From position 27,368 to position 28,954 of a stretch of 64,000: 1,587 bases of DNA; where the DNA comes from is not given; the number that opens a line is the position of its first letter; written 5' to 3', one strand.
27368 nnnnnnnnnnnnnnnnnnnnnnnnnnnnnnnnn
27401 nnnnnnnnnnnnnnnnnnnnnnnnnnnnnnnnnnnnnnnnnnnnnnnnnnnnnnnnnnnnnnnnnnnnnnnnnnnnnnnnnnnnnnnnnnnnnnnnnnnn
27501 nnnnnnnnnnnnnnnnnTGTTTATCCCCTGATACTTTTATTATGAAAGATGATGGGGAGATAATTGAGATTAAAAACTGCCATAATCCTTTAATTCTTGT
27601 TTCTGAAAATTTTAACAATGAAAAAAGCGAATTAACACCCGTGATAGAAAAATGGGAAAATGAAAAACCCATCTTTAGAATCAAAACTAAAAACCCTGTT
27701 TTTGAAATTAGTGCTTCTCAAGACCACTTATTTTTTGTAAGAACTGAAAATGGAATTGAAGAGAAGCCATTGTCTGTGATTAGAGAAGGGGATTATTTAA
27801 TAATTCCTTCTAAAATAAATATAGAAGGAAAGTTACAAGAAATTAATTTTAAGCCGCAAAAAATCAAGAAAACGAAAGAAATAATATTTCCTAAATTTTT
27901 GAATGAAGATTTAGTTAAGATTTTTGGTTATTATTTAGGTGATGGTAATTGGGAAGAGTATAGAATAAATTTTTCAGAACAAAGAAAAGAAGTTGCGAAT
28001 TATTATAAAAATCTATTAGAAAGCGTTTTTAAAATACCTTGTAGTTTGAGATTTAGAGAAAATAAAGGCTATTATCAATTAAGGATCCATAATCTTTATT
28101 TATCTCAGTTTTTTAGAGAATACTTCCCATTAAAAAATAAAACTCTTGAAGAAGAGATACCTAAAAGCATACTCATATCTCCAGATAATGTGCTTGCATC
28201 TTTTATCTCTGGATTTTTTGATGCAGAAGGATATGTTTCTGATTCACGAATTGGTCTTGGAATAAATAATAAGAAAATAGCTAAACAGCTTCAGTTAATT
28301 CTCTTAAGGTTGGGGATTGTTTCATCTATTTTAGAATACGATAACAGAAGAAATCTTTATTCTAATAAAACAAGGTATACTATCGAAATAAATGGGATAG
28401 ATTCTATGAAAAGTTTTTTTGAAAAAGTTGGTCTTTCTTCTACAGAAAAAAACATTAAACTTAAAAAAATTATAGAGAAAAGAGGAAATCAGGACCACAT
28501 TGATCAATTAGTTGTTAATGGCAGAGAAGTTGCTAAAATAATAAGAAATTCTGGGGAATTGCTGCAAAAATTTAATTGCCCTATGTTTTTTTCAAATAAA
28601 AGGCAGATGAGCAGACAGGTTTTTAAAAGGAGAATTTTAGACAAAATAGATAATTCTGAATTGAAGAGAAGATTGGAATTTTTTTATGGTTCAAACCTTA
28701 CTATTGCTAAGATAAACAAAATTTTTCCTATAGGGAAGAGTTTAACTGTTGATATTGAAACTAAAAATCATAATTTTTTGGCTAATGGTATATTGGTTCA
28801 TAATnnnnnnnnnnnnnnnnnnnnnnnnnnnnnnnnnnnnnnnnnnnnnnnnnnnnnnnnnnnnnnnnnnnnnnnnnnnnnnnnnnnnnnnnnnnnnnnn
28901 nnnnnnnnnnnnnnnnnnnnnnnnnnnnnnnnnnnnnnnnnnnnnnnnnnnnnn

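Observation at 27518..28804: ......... intein inserted directly after the catalytic GGQ of the sole visible class I release factor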

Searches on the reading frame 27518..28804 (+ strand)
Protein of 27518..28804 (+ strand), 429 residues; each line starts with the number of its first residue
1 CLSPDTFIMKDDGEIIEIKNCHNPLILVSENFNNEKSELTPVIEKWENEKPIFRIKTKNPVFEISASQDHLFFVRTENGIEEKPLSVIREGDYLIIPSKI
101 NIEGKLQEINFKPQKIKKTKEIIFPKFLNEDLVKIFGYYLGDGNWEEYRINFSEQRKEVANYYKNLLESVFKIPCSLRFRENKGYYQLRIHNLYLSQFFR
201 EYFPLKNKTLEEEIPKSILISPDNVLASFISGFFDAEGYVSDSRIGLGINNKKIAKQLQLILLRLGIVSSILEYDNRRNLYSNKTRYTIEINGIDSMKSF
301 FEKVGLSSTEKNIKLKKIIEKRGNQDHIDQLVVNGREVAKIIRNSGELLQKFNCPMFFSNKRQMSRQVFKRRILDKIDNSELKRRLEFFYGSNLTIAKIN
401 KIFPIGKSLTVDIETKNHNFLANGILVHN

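Call 4: search_protein_families(library=pfam, proteins=[window:27518-28804:+], max_evalue=0.01)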
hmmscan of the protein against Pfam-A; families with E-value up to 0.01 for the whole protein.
window:27518-28804:+ (429 aa): 3 families
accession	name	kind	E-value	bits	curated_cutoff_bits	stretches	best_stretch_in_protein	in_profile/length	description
PF14528.11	LAGLIDADG_3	-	1.1e-20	74.1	22.5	2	225-305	2-82/82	LAGLIDADG-like domain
PF14890.11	Intein_splicing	-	1.4e-14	54.6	35.8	1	22-429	21-155/155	Intein splicing domain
PF05204.19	Hom_end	-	0.00076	20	21.1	1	214-311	2-104/110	Homing endonuclease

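Call 29: search_solved_structures(query=window:27518-28804:+, max_evalue=0.001, show_alignments=1)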
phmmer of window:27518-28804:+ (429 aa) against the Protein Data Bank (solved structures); distinct sequences matched with E-value up to 0.001: 4.
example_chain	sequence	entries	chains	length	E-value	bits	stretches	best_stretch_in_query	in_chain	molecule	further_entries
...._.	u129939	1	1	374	6.8e-13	51.4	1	76-305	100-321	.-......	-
7qss_A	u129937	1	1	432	8e-13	51.1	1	76-305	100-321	V-type ATP synthase alpha chain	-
1dq3_A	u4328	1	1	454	5.1e-09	38.6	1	149-321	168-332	ENDONUCLEASE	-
7qst_A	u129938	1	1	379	3.1e-05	26.1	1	88-318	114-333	V-type ATP synthase subunit A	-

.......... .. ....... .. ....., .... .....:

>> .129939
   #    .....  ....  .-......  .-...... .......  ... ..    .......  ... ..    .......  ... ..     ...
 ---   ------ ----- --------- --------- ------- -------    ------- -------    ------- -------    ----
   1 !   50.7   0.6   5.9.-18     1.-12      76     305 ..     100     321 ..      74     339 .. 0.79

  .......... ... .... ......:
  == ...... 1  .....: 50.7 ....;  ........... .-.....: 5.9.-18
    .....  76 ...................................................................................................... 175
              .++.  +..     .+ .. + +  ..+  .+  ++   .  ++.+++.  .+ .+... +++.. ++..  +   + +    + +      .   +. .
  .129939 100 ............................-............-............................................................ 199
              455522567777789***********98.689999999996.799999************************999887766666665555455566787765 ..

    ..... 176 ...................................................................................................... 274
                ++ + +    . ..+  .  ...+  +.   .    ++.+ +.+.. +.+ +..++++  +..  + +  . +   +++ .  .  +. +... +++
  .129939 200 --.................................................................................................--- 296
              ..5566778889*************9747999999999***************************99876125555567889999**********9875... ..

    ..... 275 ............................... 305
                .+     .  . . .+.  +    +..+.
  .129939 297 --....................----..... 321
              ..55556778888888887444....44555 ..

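Call 40: search_protein_representatives(protein=window:27518-28804:+)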
Query: 429 residues. Proteins with E-value up to 0.001 (for the whole library): 4368; up to 1e-10: 955; up to 1e-30: 72. The best 150 are listed.
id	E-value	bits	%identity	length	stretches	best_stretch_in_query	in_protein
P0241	3.4e-129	447.6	51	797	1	1-429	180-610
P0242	9.9e-120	416.5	57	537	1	82-429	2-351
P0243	3.2e-115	401.6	46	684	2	96-427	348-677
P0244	8.8e-105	367.2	48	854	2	120-429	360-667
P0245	3.0e-93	329.3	45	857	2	119-429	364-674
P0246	1.5e-90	320.4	43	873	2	120-429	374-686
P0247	3.4e-89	315.9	40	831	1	3-429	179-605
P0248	8.2e-88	311.3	42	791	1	1-429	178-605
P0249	4.9e-87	308.8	43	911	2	116-429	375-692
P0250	2.0e-84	300.2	54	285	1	96-377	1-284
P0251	9.8e-83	294.6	39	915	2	112-429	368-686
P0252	3.7e-82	292.7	44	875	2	95-429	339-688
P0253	4.5e-82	292.4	42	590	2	103-429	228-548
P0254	1.8e-78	280.6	42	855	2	116-429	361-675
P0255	9.9e-77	274.8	36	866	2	121-429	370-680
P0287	6.4e-41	156.9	26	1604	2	29-362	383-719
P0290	5.1e-37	144.0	32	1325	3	109-429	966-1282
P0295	2.5e-36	141.8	30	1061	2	50-309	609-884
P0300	4.7e-35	137.6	30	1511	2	123-429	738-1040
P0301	8.1e-35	136.8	30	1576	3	1-429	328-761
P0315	2.2e-30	122.2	31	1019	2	1-324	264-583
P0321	1.5e-29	119.5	31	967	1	1-324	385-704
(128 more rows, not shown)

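Call 46: find_related_loci(query=A2, collection=genome_contigs, flank=3000)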
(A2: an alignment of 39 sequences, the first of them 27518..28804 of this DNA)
Query A2 (429 aa) in genome_contigs; peptide patterns used: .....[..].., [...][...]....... (x = any residue, [..] = any of these).
202 stretches matched a pattern; 85 encode a relative of the query (tblastn E <= 1e-3); the best 80 are kept; 77 distinct loci.
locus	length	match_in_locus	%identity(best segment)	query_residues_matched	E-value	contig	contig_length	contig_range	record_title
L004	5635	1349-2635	62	1-429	8e-179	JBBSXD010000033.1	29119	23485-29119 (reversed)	MAG: Nanoarchaeota archaeon isolate H51-bin082_1 H51_bin082_1_000000000033, whole genome shotgun sequence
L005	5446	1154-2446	60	1-429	6e-173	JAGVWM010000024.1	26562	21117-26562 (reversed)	Candidatus Pacearchaeota archaeon isolate RIFCSPHIGHO2_01_FULL_29_23 rifcsphigho2_01_scaffold_37840, whole genome shotgu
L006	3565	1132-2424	62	1-429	3e-179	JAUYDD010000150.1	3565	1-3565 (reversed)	MAG: Nanoarchaeota archaeon isolate C20_maxbin.123 C20_k141_732508, whole genome shotgun sequence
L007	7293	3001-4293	59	1-429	1e-167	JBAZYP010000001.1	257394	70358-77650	MAG: Candidatus Pacearchaeota archaeon isolate SO_2017_GW1_83 NODE_365_length_257394_cov_1.487874_OW334_2017, whole geno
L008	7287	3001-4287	72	1-429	0e+0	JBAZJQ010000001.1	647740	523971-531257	MAG: Candidatus Pacearchaeota archaeon isolate SO_2017_LW4_123 scaffold_30_c1_LW137-91_2017, whole genome shotgun sequen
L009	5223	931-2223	61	1-429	1e-168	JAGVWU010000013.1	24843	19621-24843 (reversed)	Candidatus Pacearchaeota archaeon isolate RIFOXYC1_FULL_30_12 rifoxyc1_full_scaffold_672, whole genome shotgun sequence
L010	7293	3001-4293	60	1-429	2e-166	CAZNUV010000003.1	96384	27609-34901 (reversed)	MAG TPA_asm: Candidatus Woesearchaeota archaeon isolate SRP178699_co1_41 genome assembly, contig: NODE_135_length_96384_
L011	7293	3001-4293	58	1-429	5e-167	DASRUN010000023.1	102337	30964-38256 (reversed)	MAG TPA_asm: archaeon isolate SMAG_U8112 k141_372048, whole genome shotgun sequence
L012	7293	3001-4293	59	1-429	2e-166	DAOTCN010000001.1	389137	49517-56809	MAG TPA_asm: Candidatus Paceibacterota bacterium isolate AMR_MDS_3180 NODE_13_length_389137_cov_9.135789, whole genome s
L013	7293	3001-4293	60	1-429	1e-165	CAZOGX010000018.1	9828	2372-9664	MAG TPA_asm: Candidatus Woesearchaeota archaeon isolate SRP170004_co1_557 genome assembly, contig: NODE_11185_length_982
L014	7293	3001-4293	60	1-429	2e-165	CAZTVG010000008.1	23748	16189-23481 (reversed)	MAG TPA_asm: Candidatus Woesearchaeota archaeon isolate binchicken_co202_56 genome assembly, contig: NODE_347_length_237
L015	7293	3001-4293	59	1-429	9e-165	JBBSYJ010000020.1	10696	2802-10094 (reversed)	MAG: Nanoarchaeota archaeon isolate H32-bin101_1 H32_bin101_1_000000000020, whole genome shotgun sequence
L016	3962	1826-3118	59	1-429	8e-171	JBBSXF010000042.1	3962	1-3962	MAG: Nanoarchaeota archaeon isolate H41-bin124_1 H41_bin124_1_000000000042, whole genome shotgun sequence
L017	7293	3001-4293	59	1-429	5e-165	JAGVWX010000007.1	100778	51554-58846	Candidatus Pacearchaeota archaeon isolate RIFCSPHIGHO2_01_FULL_39_44 rifcsphigho2_01_scaffold_1935, whole genome shotgun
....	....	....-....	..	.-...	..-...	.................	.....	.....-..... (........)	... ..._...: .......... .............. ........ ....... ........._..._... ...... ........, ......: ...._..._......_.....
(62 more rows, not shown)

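Call 47: predict_structure(alignment_id=A2)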
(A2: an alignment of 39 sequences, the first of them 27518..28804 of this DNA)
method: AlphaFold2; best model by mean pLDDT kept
length: 429 residues; sequences in the alignment: 39
mean_pLDDT: 90.4   pTM: 0.90
mean pLDDT of the five models: 90.4, 87.6, 86.9, 86.2, 81.2
residues with pLDDT >= 90: 301; 70-90: 113; 50-70: 14; < 50: 1
segments of 3 or more residues with pLDDT < 50: none
pLDDT, mean of each block of 10 residues (from residue 1): 92 93 85 79 90 93 94 91 95 92 92 81 92 97 92 95 97 95 94 94 88 95 97 96 92 95 95 75 83 91 96 94 64 89 92 91 85 92 88 89 94 87 89
secondary structure, 60 per line:
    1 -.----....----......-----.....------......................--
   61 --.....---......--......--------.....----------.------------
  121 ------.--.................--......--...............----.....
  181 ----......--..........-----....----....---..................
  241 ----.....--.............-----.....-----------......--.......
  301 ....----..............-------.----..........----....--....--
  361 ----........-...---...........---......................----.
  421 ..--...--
elements in order: E7-10 E15-17 E26-30 E37-58 E63-67 E71-76 E79-84 E93-97 H130-142 E143-146 E149-154 H157-171 E176-180 E185-190 H193-202 H208-211 H216-219 H223-237 E238-240 E245-249 H252-264 E270-274 E286-291 H294-304 H309-322 H335-344 H349-352 H355-358 H366-372 H380-390 E394-415 E420-422 E425-427

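Call 49: fold_search(model_id=the predicted structure, library=pdb)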
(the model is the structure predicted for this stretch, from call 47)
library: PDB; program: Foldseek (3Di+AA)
matches with E <= 10: 451; with E <= 0.001: 92
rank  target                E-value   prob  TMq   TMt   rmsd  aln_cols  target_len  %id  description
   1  7qss                  1.9e-28  1.00  0.76  0.76   4.8       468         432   19  Crystal structure of homing endonuclease-associated TliVMA intein (C1A) (released 2022-03-30)
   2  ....                  6.3e-27  1.00  0.67  0.77   5.5       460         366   17  Crystal structure of homing endonuclease-associated TliVMA intein (C1A, d333-339) (released 2022-03-30)
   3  1dq3                  1.1e-23  1.00  0.68  0.64   7.6       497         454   22  CRYSTAL STRUCTURE OF AN ARCHAEAL INTEIN-ENCODED HOMING ENDONUCLEASE PI-PFUI (released 2000-07-05)
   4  7qst                  7.9e-19  1.00  0.62  0.72   6.2       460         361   16  Crystal structure of homing endonuclease-associated PhoVMA intein (C1A) (released 2022-03-30)
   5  2cw7                  1.0e-18  1.00  0.67  0.55   8.6       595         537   13  Crystal structure of intein homing endonuclease II (released 2006-04-18)
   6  1vde_B                1.2e-13  1.00  0.53  0.53   8.1       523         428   12  PI-SCEI, A HOMING ENDONUCLEASE WITH PROTEIN SPLICING ACTIVITY (released 1998-04-08)
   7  1vde_A                2.7e-13  1.00  0.50  0.50  11.1       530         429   11  PI-SCEI, A HOMING ENDONUCLEASE WITH PROTEIN SPLICING ACTIVITY (released 1998-04-08)
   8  1ef0_A                3.0e-13  1.00  0.49  0.49  10.2       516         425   13  CRYSTAL STRUCTURE OF PI-SCEI MINIPRECURSOR (released 2000-06-07)
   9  1jva_B                4.3e-12  1.00  0.50  0.49  11.4       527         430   12  CRYSTAL STRUCTURE OF THE VMA1-DERIVED ENDONUCLEASE BEARING THE N AND C EXTEIN PROPEPTIDES (released 2002-08-29)
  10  1dfa                  9.7e-12  1.00  0.50  0.53   9.0       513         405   12  CRYSTAL STRUCTURE OF PI-SCEI IN C2 SPACE GROUP (released 1999-12-08)
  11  1um2_B                1.5e-11  1.00  0.52  0.53   9.0       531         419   12  Crystal Structure of the Vma1-Derived Endonuclease with the Ligated Extein Segment (released 2004-09-22)
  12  1lws_A                1.8e-11  1.00  0.48  0.48  18.2       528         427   12  Crystal structure of the intein homing endonuclease PI-SceI bound to its recognition sequence (released 2002-09-27)
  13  1jva_A                1.4e-10  1.00  0.51  0.51   9.1       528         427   11  CRYSTAL STRUCTURE OF THE VMA1-DERIVED ENDONUCLEASE BEARING THE N AND C EXTEIN PROPEPTIDES (released 2002-08-29)
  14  1lwt_A                1.5e-10  1.00  0.51  0.49   9.3       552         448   12  Crystal structure of the intein homing endonuclease PI-SceI bound to its substrate DNA (Ca2+ free) (released 2002-09-27)
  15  1ef0_B                2.5e-10  1.00  0.50  0.54   9.0       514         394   11  CRYSTAL STRUCTURE OF PI-SCEI MINIPRECURSOR (released 2000-06-07)
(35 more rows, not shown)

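Call 62: find_related_loci(query=A2, collection=viral_contigs, flank=3000)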
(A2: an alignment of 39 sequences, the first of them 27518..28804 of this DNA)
Query A2 (429 aa) in viral_contigs; peptide patterns used: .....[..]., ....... (x = any residue, [..] = any of these).
157 stretches matched a pattern; 3 encode a relative of the query (tblastn E <= 1e-3); 3 distinct loci.
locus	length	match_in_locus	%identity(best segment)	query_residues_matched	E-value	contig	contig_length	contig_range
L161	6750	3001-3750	23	128-429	3e-7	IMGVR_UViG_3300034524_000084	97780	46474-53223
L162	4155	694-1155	27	135-300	2e-6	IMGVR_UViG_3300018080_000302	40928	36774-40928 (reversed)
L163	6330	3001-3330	26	218-331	1e-5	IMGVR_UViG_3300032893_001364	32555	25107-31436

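Call 76: search_protein_families(library=pfam, proteins=[P0287, P0290, P0295, P0300, P0301, P0315, P0321], max_evalue=1e-8)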
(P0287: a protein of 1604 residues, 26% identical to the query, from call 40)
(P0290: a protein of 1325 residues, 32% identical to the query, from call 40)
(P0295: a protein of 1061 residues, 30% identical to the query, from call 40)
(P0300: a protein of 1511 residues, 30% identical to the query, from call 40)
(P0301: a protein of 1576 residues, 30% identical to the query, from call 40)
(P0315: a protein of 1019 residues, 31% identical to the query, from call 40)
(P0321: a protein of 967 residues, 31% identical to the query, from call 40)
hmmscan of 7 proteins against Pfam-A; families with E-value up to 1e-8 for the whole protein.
P0287 (1604 aa): 6 families
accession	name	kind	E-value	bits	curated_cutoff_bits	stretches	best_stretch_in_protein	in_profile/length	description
PF00493.29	MCM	-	6.7e-73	244.9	23.3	3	1394-1472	146-224/224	MCM P-loop domain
PF14528.11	LAGLIDADG_3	-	2e-49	166.2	22.5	2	581-664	3-82/82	LAGLIDADG-like domain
PF14890.11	Intein_splicing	-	1.1e-45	155.6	35.8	2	341-805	1-155/155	Intein splicing domain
PF17855.7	MCM_lid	-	1.3e-26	93.3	27.4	1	1499-1580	1-84/87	MCM AAA-lid domain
PF17207.9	MCM_OB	-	3.6e-26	91.8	24.8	1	102-225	3-125/126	MCM OB domain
PF01381.28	HTH_3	-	1.2e-09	38.5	23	0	697-743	1-51/55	Helix-turn-helix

P0290 (1325 aa): 4 families
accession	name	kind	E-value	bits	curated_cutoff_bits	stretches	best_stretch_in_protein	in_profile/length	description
PF08423.17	Rad51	-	4.4e-82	275.5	22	2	629-792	39-205/244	Rad51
PF14890.11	Intein_splicing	-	7.9e-42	143.1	35.8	2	799-1282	3-155/155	Intein splicing domain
PF14528.11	LAGLIDADG_3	-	2.1e-32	111.6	22.5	2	1074-1139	2-71/82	LAGLIDADG-like domain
PF14520.12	HHH_5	-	1.7e-09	38.4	27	1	17-71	3-57/57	Helix-hairpin-helix domain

P0295 (1061 aa): 5 families
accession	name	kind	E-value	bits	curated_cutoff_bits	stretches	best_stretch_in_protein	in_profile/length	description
PF14528.11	LAGLIDADG_3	-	1.7e-33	115.1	22.5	1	799-880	1-82/82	LAGLIDADG-like domain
PF02867.20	Ribonuc_red_lgC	-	2.7e-28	99.3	23.9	2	981-1048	72-139/523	Ribonucleotide reductase, barrel domain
PF14890.11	Intein_splicing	-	6.8e-20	71.9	35.8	1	153-494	50-155/155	Intein splicing domain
PF00317.26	Ribonuc_red_lgN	-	7.9e-18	64.7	28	1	25-98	5-77/77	Ribonucleotide reductase, all-alpha domain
PF13403.11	Hint_2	-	1.1e-14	55.5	28.4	0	104-148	2-46/147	Hint domain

P0300 (1511 aa): 2 families
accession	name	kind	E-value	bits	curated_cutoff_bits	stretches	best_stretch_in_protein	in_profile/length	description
PF14528.11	LAGLIDADG_3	-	1.5e-25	89.7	22.5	1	842-920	3-82/82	LAGLIDADG-like domain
PF14890.11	Intein_splicing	-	6.4e-23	81.7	35.8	1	625-1040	44-155/155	Intein splicing domain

P0301 (1576 aa): 8 families
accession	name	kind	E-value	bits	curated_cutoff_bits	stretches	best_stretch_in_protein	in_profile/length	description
PF00493.29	MCM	-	7.7e-80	267.6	23.3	2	1260-1386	98-224/224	MCM P-loop domain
PF14890.11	Intein_splicing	-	2.3e-46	157.8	35.8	2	338-761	5-155/155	Intein splicing domain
PF14528.11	LAGLIDADG_3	-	2.3e-42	143.6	22.5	2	551-627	2-78/82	LAGLIDADG-like domain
PF17855.7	MCM_lid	-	9.2e-26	90.6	27.4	1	1400-1485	2-86/87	MCM AAA-lid domain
PF17207.9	MCM_OB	-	4.9e-21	75.2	24.8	1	93-220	3-125/126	MCM OB domain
PF05204.19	Hom_end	-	1.4e-10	41.6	21.1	0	1111-1183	15-85/110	Homing endonuclease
PF01078.27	Mg_chelatase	-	1.1e-09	38.4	20.3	0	1273-1335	96-158/207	Magnesium chelatase, subunit ChlI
PF14527.11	LAGLIDADG_WhiA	-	8.1e-09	35.9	23.2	0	1112-1164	3-53/93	WhiA LAGLIDADG-like domain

P0315 (1019 aa): 5 families
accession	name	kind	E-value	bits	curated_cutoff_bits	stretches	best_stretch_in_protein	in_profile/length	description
PF00501.34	AMP-binding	-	1.7e-80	271.1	29.9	2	641-853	173-384/384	AMP-binding enzyme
PF13193.12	AMP-binding_C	-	3.2e-28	98.9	24.5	1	906-981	1-76/76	AMP-binding enzyme C-terminal domain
PF14890.11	Intein_splicing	-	1.6e-22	80.4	35.8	1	271-640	1-155/155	Intein splicing domain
PF16177.11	ACAS_N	-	2.9e-14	53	27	1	27-79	2-55/55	Acetyl-coenzyme A synthetase N-terminus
PF14528.11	LAGLIDADG_3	-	5.9e-12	46.1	22.5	1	487-564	2-82/82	LAGLIDADG-like domain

P0321 (967 aa): 3 families
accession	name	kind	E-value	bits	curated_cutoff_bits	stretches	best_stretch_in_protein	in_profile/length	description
PF00004.35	AAA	-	6.8e-28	98.2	21.2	1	281-393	1-116/131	ATPase family associated with various cellular activities (AAA)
PF14890.11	Intein_splicing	-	1.2e-21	77.6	35.8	1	392-826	1-155/155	Intein splicing domain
PF14528.11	LAGLIDADG_3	-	1.6e-17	63.9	22.5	1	607-685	2-82/82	LAGLIDADG-like domain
